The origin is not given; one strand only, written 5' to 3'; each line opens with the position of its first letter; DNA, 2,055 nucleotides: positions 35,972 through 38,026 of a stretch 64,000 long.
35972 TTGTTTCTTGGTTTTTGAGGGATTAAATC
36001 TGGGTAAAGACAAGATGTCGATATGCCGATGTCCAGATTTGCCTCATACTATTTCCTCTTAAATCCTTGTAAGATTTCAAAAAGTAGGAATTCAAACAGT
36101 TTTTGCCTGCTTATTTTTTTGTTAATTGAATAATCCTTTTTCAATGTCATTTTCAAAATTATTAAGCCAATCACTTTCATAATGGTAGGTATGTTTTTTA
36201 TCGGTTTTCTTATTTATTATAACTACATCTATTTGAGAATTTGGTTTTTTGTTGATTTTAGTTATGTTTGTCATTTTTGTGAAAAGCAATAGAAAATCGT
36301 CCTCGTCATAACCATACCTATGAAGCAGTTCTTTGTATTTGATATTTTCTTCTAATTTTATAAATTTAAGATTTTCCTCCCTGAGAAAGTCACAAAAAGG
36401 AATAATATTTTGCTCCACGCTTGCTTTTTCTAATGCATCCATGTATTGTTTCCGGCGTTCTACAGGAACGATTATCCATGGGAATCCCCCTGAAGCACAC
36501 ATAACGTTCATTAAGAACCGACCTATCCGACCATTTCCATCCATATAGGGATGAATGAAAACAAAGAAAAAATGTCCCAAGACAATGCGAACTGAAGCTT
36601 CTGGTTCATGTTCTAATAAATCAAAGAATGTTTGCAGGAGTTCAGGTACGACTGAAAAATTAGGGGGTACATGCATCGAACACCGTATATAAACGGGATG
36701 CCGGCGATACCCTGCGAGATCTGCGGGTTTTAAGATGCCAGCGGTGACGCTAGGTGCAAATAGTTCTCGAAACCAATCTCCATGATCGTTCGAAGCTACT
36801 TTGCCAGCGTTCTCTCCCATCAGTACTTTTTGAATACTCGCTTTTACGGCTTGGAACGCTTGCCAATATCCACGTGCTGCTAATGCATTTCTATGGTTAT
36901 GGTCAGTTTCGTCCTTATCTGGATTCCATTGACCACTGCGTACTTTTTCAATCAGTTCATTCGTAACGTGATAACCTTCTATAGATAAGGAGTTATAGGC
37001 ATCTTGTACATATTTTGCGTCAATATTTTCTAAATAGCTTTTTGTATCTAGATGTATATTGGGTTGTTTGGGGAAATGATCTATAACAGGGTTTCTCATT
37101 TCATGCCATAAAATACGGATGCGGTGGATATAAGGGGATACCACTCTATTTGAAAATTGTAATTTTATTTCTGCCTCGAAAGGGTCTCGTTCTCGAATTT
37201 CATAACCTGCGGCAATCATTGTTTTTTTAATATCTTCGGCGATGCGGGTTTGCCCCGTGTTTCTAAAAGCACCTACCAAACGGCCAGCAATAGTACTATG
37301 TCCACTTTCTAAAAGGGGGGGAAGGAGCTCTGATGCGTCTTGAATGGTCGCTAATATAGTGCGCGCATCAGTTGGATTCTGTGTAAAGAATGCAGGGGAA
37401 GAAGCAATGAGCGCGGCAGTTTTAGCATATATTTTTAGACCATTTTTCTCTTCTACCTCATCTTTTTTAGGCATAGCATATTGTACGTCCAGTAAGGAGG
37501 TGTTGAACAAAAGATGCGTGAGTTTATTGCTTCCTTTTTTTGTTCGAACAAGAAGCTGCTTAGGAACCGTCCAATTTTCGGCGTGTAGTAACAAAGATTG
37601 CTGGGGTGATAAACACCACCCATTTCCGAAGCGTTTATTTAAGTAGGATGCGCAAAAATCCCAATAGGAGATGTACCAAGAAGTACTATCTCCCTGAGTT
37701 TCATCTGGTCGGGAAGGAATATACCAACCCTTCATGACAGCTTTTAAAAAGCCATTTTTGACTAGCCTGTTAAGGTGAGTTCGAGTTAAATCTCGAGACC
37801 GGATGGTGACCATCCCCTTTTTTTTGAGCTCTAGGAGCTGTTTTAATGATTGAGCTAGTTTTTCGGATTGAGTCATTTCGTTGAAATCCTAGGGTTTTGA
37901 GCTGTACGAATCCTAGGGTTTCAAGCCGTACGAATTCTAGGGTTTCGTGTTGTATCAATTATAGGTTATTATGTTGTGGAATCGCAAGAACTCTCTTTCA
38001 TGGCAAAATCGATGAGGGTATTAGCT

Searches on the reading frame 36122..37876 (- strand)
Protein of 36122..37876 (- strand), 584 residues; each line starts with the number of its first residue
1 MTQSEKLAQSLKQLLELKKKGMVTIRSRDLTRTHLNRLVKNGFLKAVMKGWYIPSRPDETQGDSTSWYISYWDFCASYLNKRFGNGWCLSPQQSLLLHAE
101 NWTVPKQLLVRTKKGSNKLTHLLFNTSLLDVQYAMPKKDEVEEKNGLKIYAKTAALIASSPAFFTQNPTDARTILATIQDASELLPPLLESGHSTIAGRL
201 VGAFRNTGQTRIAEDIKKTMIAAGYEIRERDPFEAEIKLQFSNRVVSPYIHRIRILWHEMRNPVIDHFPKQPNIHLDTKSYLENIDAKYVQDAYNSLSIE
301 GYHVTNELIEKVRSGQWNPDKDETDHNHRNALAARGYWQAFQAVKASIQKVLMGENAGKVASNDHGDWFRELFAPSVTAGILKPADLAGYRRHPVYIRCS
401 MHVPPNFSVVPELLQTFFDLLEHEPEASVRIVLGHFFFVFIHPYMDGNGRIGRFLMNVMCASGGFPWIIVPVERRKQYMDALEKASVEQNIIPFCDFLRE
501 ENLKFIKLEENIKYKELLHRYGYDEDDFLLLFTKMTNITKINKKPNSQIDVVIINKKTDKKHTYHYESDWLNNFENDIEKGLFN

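Call 49: search_protein_families(library=ncbifam, proteins=[window:36122-37876:-], max_evalue=0.001)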
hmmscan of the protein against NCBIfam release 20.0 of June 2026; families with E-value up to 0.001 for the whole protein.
window:36122-37876:- (584 aa): 2 families
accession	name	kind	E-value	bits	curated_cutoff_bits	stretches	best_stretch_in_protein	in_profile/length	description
NF046030.1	ProtAdlyltaseSoFic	equivalog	9.4e-06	24.8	550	1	426-458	177-209/361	protein adenylyltransferase Fic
TIGR02613.1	mob_myst_B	hypoth_equivalog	0.00042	20.3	124.4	1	427-498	111-185/186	mobile mystery protein B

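Call 97: search_protein_families(library=padloc, proteins=[window:36122-37876:-], max_evalue=0.001)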
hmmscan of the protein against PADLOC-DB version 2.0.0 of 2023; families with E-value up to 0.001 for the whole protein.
window:36122-37876:- (584 aa): 7 families
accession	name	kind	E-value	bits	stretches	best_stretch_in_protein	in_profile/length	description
PDLC03963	SoFic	-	1.7e-20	71.7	1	289-498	57-256/361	-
PDLC04966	PDC-S24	-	3e-15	54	1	389-487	254-370/497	-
PDLC04836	PDC-S04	-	2.1e-14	51.3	1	292-512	29-237/244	-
PDLC04837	PDC-S04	-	8.1e-13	46.2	1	425-502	148-224/234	-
PDLC04840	PDC-S04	-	1.5e-11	42.5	1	418-489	125-203/227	-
PDLC04839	PDC-S04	-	5.1e-10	37.4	1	430-496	129-196/205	-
PDLC04838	PDC-S04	-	0.00072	17.4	0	440-487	142-188/209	-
